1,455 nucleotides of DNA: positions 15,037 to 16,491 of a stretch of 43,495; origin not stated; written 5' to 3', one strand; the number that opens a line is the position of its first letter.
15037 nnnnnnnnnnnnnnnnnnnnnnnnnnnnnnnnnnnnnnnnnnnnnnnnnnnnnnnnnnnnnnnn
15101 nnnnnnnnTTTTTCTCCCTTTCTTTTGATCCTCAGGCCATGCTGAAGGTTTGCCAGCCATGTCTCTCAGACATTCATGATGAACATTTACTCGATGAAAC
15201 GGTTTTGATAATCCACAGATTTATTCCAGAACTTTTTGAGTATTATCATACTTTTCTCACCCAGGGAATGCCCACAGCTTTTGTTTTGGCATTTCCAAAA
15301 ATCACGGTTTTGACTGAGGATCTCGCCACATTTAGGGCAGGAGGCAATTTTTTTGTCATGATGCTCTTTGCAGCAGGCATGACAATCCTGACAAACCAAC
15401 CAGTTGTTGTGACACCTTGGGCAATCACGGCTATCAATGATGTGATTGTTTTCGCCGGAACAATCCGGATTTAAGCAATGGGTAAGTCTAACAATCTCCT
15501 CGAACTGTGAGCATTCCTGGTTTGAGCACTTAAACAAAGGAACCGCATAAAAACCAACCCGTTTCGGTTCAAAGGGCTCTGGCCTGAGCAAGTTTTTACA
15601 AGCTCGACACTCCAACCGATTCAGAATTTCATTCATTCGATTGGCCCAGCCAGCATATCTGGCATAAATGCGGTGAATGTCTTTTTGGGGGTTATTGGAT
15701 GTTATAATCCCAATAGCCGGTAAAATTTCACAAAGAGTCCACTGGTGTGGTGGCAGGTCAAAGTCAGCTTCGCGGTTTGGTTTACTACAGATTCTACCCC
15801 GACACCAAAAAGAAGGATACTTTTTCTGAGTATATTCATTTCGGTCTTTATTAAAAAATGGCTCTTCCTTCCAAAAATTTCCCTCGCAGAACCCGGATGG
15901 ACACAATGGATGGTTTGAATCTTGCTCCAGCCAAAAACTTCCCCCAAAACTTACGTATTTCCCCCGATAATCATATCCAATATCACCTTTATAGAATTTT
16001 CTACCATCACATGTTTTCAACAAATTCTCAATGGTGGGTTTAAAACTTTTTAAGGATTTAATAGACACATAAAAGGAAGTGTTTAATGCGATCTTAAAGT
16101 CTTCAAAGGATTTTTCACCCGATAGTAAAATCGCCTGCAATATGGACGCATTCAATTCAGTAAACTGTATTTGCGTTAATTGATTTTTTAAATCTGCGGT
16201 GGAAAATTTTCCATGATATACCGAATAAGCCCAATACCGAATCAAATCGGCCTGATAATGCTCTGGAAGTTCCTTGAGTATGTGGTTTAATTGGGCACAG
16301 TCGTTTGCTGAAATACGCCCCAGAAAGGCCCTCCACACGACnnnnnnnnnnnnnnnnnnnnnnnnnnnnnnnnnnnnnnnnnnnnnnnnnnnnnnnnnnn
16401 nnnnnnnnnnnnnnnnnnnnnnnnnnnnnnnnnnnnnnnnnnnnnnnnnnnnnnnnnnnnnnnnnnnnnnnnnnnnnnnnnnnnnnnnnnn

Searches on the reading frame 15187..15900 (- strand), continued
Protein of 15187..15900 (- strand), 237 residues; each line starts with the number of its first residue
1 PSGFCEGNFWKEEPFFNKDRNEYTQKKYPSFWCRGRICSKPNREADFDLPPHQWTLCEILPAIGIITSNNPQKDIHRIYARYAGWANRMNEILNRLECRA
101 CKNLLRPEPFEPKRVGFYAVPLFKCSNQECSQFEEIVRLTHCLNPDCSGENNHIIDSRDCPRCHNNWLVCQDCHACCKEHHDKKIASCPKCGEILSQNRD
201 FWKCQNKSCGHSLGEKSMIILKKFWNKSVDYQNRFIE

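Call 110: get_annotated_region(hit=H91, flank=9000)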
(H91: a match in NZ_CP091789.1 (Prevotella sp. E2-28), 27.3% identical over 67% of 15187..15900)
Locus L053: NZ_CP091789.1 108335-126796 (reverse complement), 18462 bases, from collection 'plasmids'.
description: Prevotella sp. E2-28 plasmid pE2-28, complete sequence
organism: Prevotella sp. E2-28 (NCBI taxid 2913620)
taxonomy: Bacteria; Bacteroidota; Bacteroidia; Bacteroidales; Prevotellaceae; Prevotella; Prevotella sp. E2-28
host: -; source: Ovis aries; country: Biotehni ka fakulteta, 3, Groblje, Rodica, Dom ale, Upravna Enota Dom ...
typing (MOB-suite, as given by PLSDB): non-mobilizable
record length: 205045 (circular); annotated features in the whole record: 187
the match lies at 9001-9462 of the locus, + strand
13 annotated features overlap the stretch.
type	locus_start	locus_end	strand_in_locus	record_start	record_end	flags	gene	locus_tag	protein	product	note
CDS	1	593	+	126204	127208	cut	-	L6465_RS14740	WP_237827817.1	hypothetical protein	-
CDS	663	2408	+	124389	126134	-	-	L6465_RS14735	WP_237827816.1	class I SAM-dependent DNA methyltransferase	-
CDS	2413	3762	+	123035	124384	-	-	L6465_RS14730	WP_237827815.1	restriction endonuclease subunit S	GO:0006304 - DNA modification [Evidence IEA]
CDS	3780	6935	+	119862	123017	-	-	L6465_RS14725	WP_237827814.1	DEAD/DEAH box helicase family protein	-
CDS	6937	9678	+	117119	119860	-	-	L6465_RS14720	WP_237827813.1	hypothetical protein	-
CDS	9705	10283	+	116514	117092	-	-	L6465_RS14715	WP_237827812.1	hypothetical protein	-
CDS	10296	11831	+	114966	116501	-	-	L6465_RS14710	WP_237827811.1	hypothetical protein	-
CDS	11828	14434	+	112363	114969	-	-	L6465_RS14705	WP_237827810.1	hypothetical protein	-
CDS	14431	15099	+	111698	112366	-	-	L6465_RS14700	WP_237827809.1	C39 family peptidase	-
CDS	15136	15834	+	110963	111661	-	-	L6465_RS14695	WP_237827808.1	Sir2 family NAD-dependent protein deacetylase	-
CDS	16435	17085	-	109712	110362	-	-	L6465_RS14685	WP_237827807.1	vWA domain-containing protein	-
CDS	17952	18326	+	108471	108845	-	-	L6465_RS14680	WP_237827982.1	hypothetical protein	-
CDS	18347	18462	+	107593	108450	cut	-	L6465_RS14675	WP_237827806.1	hypothetical protein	-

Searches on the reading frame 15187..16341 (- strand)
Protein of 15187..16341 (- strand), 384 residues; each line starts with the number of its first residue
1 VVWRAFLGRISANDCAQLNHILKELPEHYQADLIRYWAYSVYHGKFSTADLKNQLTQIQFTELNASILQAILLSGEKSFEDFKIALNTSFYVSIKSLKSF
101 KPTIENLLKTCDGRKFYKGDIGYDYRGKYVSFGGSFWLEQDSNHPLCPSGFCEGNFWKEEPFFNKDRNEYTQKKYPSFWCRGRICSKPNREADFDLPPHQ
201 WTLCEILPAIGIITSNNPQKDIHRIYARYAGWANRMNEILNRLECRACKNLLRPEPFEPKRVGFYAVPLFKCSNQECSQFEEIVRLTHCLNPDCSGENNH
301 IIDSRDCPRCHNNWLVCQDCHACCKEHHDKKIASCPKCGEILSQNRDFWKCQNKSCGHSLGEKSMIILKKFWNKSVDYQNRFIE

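Call 77: predict_structure(alignment_id=A6)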
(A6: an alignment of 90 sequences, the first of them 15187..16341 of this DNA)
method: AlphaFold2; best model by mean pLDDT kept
length: 384 residues; sequences in the alignment: 90
mean_pLDDT: 89.6   pTM: 0.85
mean pLDDT of the five models: 89.6, 88.4, 87.9, 87.5, 87.2
residues with pLDDT >= 90: 269; 70-90: 89; 50-70: 23; < 50: 3
segments of 3 or more residues with pLDDT < 50: none
pLDDT, mean of each block of 10 residues (from residue 1): 80 88 93 96 95 95 95 90 90 84 90 92 90 94 69 94 97 95 91 96 96 79 90 90 93 73 62 96 92 86 95 94 94 96 96 97 93 82 54
secondary structure, 60 per line:
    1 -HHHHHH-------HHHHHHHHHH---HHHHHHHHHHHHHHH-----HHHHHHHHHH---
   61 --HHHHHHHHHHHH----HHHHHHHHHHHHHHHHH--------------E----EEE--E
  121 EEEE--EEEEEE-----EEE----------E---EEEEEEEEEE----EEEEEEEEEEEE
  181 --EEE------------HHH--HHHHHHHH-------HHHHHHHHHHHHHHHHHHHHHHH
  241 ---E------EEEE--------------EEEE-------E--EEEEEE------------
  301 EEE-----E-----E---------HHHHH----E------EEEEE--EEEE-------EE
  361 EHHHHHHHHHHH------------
elements in order: H2-7 H15-24 H28-42 H48-57 H63-74 H79-95 E115-117 E120-124 E127-132 E138-140 E155-164 E169-180 E183-185 H203-210 H218-240 E251-254 E269-272 E283-288 E301-303 H325-329 E341-345 E348-351 E359-361 H362-372

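Call 80: fold_search(model_id=the predicted structure, library=pdb)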
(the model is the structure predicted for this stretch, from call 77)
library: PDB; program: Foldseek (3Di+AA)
matches with E <= 10: 75; with E <= 0.001: 0
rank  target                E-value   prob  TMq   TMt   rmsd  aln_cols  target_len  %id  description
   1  6qgl_A                5.1e-01  0.06  0.11  0.09  22.4       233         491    8  Crystal structure of VP5 from Haloarchaeal pleomorphic virus 6 (released 2019-02-27)
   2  6qgl_B                8.6e-01  0.03  0.10  0.12  21.8       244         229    7  Crystal structure of VP5 from Haloarchaeal pleomorphic virus 6 (released 2019-02-27)
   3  6gow_D                9.1e-01  0.03  0.10  0.13  22.8       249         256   10  Crystal structure of the flagellin-FliS complex from Bacillus subtilis crystallized in spacegroup P22121 (released 2018-08-29)
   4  7dgu                  1.3e+00  0.11  0.09  0.27  12.3        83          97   17  De novo designed protein H4A1R (released 2021-11-24)
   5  4txy_B                1.5e+00  0.03  0.10  0.10  21.1       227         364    7  Crystal structure of Vibrio cholerae DncV cyclic AMP-GMP synthase, a prokaryotic cGAS homolog (released 2014-08-13)
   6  2p7j_A                1.7e+00  0.03  0.08  0.11  19.7       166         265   17  Crystal structure of the domain of putative sensory box/GGDEF family protein from Vibrio parahaemolyticus (released 2007-05-01)
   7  4bts_A9               1.8e+00  0.20  0.08  0.28   8.1        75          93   20  THE CRYSTAL STRUCTURE OF THE EUKARYOTIC 40S RIBOSOMAL SUBUNIT IN COMPLEX WITH EIF1 AND EIF1A (released 2013-07-17)
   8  4txz_B                1.9e+00  0.02  0.09  0.10  21.6       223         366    8  Crystal structure of Vibrio cholerae DncV cyclic AMP-GMP synthase in complex with nonhydrolyzable GTP (released 2014-08-13)
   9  5mu3_D                2.0e+00  0.06  0.11  0.19  16.6       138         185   11  Crystal structure of Ctf19-Mcm21 kinetochore assembly bound with Ctf19-Mcm21 binding motif of central kinetochore subu (released 2017-11-01)
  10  2p7j_B                2.2e+00  0.02  0.08  0.10  19.8       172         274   17  Crystal structure of the domain of putative sensory box/GGDEF family protein from Vibrio parahaemolyticus (released 2007-05-01)
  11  9k7t_A                2.5e+00  0.11  0.11  0.37  10.8        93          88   10  Crystal structure of designed zinc-induced homotetramer C4-Zn1-HEHE-1 (released 2025-10-29)
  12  7msk_B                2.9e+00  0.13  0.13  0.12   5.7        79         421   11  ThuS glycosin S-glycosyltransferase (released 2022-04-13)
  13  3lid_B                3.1e+00  0.02  0.08  0.11  19.8       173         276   17  Crystal Structure of the extracellular domain of the putative histidine kinase vpHK1S-Z8 (released 2010-05-05)
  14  2nc9_MODEL_1_A        3.4e+00  0.15  0.14  0.35   4.4        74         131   14  Apo solution structure of Hop TPR2A (released 2017-03-29)
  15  5fzq_A                3.4e+00  0.09  0.12  0.34  10.3       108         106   13  Designed TPR Protein M4N (released 2016-10-12)
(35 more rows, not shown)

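Call 84: fold_search(model_id=the predicted structure, library=viral)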
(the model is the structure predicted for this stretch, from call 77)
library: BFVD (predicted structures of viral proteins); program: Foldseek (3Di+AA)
matches with E <= 10: 115; with E <= 0.001: 0
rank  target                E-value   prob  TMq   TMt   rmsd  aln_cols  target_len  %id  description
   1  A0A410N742            3.1e-01  0.04  0.09  0.07  21.5       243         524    9  VP4 [Halorubrum pleomorphic virus 11]
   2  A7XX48                8.4e-01  0.47  0.09  0.40   6.0        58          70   26  Uncharacterized protein [Thermus virus P23-45]
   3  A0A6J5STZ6            1.2e+00  0.08  0.08  0.07  15.0       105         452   13  Uncharacterized protein [uncultured Caudovirales phage]
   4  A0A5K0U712            1.5e+00  0.02  0.08  0.06  18.1       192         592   10  Uncharacterized protein [Yasminevirus sp. GU-2018]
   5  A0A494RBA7            1.7e+00  0.60  0.07  0.42   5.1        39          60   28  (no name in the UniProt tables at hand)
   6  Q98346                1.8e+00  0.02  0.09  0.16  19.4       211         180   12  Superantigen (Fragment) [Mouse mammary tumor virus]
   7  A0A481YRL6            2.0e+00  0.14  0.10  0.42   7.8        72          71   18  Uncharacterized protein [Pithovirus LCDPAC02]
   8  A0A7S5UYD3            2.2e+00  0.08  0.10  0.13  13.8       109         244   14  (no name in the UniProt tables at hand)
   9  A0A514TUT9            2.2e+00  0.08  0.10  0.08  11.7       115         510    8  Uncharacterized protein [Aeromonas phage PS1]
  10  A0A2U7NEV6            2.2e+00  0.03  0.11  0.16  15.0       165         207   10  Uncharacterized protein [Pseudomonas phage PspYZU01]
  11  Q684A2                2.6e+00  0.06  0.08  0.19  11.9        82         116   12  (no name in the UniProt tables at hand)
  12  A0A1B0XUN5            2.7e+00  0.04  0.09  0.09  12.9       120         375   13  (no name in the UniProt tables at hand)
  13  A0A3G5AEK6            2.7e+00  0.03  0.10  0.10  18.1       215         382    9  Uncharacterized protein [Hyperionvirus sp.]
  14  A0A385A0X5            2.8e+00  0.04  0.10  0.19  11.2       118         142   14  (no name in the UniProt tables at hand)
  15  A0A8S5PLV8            2.8e+00  0.03  0.10  0.12  13.3       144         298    8  Uncharacterized protein [Podoviridae sp. ctnCN2]
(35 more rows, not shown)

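Call 101: search_dna_similar(query=window:15187-16341:-, collection=plasmids, mode=protein, max_evalue=0.00001, max_rows=20)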
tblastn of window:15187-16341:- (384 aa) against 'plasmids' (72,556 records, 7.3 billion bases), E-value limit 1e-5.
Records with a match: 132; places in all: 133; records where one place covers at least 80% of the query: 0.
Best place of each record, by identity: <60% 132.
By first word of the organism name: Klebsiella 128; Serratia 2; Escherichia 1; Prevotella 1.
By predicted mobility (MOB-suite, as given by PLSDB): conjugative 127; non-mobilizable 3; mobilizable 2.
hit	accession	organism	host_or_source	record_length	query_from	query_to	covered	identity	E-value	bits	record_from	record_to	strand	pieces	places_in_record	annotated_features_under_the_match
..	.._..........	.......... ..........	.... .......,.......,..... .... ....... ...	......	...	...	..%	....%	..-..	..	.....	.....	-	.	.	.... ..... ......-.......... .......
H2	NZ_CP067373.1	Klebsiella pneumoniae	Homo sapiens,blood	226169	178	330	40%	29.5%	2e-11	74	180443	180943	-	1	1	cold shock domain-containing protein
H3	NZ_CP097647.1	Klebsiella quasipneumoniae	single cell,human skin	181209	178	330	40%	29.5%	2e-11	74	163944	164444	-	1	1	cold shock domain-containing protein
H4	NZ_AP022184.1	Klebsiella quasipneumoniae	-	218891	178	330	40%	29.5%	2e-11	74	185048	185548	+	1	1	cold shock domain-containing protein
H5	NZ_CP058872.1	Klebsiella pneumoniae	Stanley WWTPs_44 WWTPs effluent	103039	178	330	40%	29.5%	2e-11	73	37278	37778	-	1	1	cold shock domain-containing protein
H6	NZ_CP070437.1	Klebsiella pneumoniae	Homo sapiens,blood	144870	178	330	40%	29.5%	2e-11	73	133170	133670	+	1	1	cold shock domain-containing protein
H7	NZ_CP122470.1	Klebsiella pneumoniae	Homo sapiens,Whole organism,Blood,Blood ...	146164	178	330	40%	29.5%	2e-11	73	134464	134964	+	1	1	cold shock domain-containing protein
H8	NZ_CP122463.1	Klebsiella pneumoniae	Homo sapiens,Whole organism,Urine,Urine ...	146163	178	330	40%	29.5%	2e-11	73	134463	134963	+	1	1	cold shock domain-containing protein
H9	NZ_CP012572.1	Klebsiella pneumoniae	Homo sapiens,Rectal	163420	178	330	40%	29.5%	2e-11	73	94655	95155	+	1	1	cold shock domain-containing protein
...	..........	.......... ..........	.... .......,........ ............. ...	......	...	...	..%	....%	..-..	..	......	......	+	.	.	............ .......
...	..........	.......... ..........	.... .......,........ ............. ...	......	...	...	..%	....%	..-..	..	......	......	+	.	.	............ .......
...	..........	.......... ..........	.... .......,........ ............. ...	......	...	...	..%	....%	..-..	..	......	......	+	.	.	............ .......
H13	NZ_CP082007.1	Klebsiella pneumoniae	Homo sapiens,blood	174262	178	330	40%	29.5%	2e-11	73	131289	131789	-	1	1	cold shock domain-containing protein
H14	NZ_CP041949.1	Klebsiella pneumoniae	Homo sapiens,urine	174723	178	330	40%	29.5%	2e-11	73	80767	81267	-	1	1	cold shock domain-containing protein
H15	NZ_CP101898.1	Klebsiella pneumoniae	Homo sapiens,urine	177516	178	330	40%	29.5%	2e-11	73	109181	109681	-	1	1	cold shock domain-containing protein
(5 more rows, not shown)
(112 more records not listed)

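Call 102: get_annotated_region(hit=H1, flank=10000)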
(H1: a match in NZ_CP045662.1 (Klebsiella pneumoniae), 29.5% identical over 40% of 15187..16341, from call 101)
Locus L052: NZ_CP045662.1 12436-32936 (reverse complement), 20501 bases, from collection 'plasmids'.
description: Klebsiella pneumoniae strain SMU18037509 plasmid unnamed1, complete sequence
organism: Klebsiella pneumoniae (NCBI taxid 573)
taxonomy: Bacteria; Pseudomonadota; Gammaproteobacteria; Enterobacterales; Enterobacteriaceae; Klebsiella; Klebsiella pneumoniae
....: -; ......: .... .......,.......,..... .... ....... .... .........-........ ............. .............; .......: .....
typing (MOB-suite, as given by PLSDB): non-mobilizable; replicon IncFIB
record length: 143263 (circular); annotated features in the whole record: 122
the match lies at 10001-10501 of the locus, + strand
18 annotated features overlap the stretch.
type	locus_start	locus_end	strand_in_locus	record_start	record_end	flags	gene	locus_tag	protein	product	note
CDS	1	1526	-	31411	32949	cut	-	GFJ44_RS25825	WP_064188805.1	IS66-like element ISKpn24 family transposase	GO:0006313 - DNA transposition [Evidence IEA]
CDS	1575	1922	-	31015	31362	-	tnpB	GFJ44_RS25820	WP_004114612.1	IS66 family insertion sequence element accessory protein TnpB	-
CDS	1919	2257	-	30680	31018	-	-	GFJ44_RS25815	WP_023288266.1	transposase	GO:0006313 - DNA transposition [Evidence IEA]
CDS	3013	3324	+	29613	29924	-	-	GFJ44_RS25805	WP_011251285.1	type II toxin-antitoxin system HigB family toxin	GO:0090305 - nucleic acid phosphodiester bond hydrolysis [Evidence IEA]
CDS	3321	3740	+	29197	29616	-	-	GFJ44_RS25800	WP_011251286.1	helix-turn-helix domain-containing protein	-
CDS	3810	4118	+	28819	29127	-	-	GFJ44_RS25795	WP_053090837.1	hypothetical protein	-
CDS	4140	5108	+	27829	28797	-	-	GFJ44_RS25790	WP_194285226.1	IS5-like element IS903B family transposase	GO:0006313 - DNA transposition [Evidence IEA]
CDS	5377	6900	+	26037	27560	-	-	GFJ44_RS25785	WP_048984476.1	type I restriction-modification system subunit M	GO:0006306 - DNA methylation [Evidence IEA]; GO:0009307 - DNA restriction-modification system [Evidence IEA]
CDS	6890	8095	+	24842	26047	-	-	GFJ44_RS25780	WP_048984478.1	restriction endonuclease subunit S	GO:0006304 - DNA modification [Evidence IEA]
CDS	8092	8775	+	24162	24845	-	-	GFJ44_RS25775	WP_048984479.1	YecA family protein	-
CDS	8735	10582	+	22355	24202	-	-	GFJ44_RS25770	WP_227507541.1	cold shock domain-containing protein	-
CDS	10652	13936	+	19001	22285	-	-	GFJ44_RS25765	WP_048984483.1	type I restriction endonuclease subunit R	-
CDS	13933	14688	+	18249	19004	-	-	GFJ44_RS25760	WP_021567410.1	SprT family zinc-dependent metalloprotease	GO:0006508 - proteolysis [Evidence IEA]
CDS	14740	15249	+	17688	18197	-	-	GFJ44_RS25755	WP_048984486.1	hypothetical protein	-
CDS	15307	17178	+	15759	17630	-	-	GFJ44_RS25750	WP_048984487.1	DUF262 domain-containing protein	-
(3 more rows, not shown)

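Call 103: search_dna_similar(query=window:15187-16341:-, collection=phages, mode=protein, max_evalue=0.00001, max_rows=10)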
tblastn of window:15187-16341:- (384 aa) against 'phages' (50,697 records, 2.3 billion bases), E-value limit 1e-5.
No match.

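Call 104: search_dna_similar(query=window:15187-16341:-, collection=plasmids, mode=protein, max_evalue=0.00001, max_rows=12, rows=spread)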
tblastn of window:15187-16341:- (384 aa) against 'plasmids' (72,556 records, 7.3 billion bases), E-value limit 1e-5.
Records with a match: 132; places in all: 133; records where one place covers at least 80% of the query: 0.
Best place of each record, by identity: <60% 132.
By first word of the organism name: Klebsiella 128; Serratia 2; Escherichia 1; Prevotella 1.
By predicted mobility (MOB-suite, as given by PLSDB): conjugative 127; non-mobilizable 3; mobilizable 2.
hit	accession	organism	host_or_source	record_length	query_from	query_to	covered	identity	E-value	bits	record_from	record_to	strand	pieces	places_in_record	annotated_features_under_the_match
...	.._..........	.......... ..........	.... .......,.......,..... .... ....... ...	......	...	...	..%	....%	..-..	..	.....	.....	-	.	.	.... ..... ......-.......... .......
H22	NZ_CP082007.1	Klebsiella pneumoniae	Homo sapiens,blood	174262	178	330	40%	29.5%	2e-11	73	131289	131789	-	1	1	cold shock domain-containing protein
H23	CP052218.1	Klebsiella pneumoniae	Homo sapiens,blood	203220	178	330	40%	29.5%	2e-11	73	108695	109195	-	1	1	cold shock domain-containing protein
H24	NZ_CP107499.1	Klebsiella pneumoniae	Homo sapiens,sputum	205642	178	330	40%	29.5%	2e-11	73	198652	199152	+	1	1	cold shock domain-containing protein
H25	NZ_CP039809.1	Klebsiella pneumoniae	Homo sapiens,culture,pus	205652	178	330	40%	29.5%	2e-11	73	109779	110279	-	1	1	cold shock domain-containing protein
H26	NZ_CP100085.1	Klebsiella pneumoniae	Homo sapiens,sputum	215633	178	330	40%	29.5%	2e-11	73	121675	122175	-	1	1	cold shock domain-containing protein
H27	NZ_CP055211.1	Klebsiella pneumoniae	Shatin WWTPs_2 WWTPs effluent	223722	178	330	40%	29.5%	2e-11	73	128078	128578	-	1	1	cold shock domain-containing protein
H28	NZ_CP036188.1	Klebsiella pneumoniae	Homo sapiens,blood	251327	178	330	40%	29.5%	2e-11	73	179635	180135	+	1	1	cold shock domain-containing protein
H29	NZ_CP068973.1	Klebsiella pneumoniae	Homo sapiens,urine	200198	178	330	40%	29.5%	2e-11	73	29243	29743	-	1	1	cold shock domain-containing protein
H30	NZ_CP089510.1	Klebsiella pneumoniae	bacteria,sewage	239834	178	330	40%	29.5%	2e-11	73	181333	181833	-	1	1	cold shock domain-containing protein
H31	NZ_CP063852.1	Klebsiella pneumoniae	wild yak feces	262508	178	330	40%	29.5%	2e-11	73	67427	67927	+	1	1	cold shock domain-containing protein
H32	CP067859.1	Klebsiella pneumoniae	Homo sapiens,blood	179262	228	330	27%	31.4%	6e-8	62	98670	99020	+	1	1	none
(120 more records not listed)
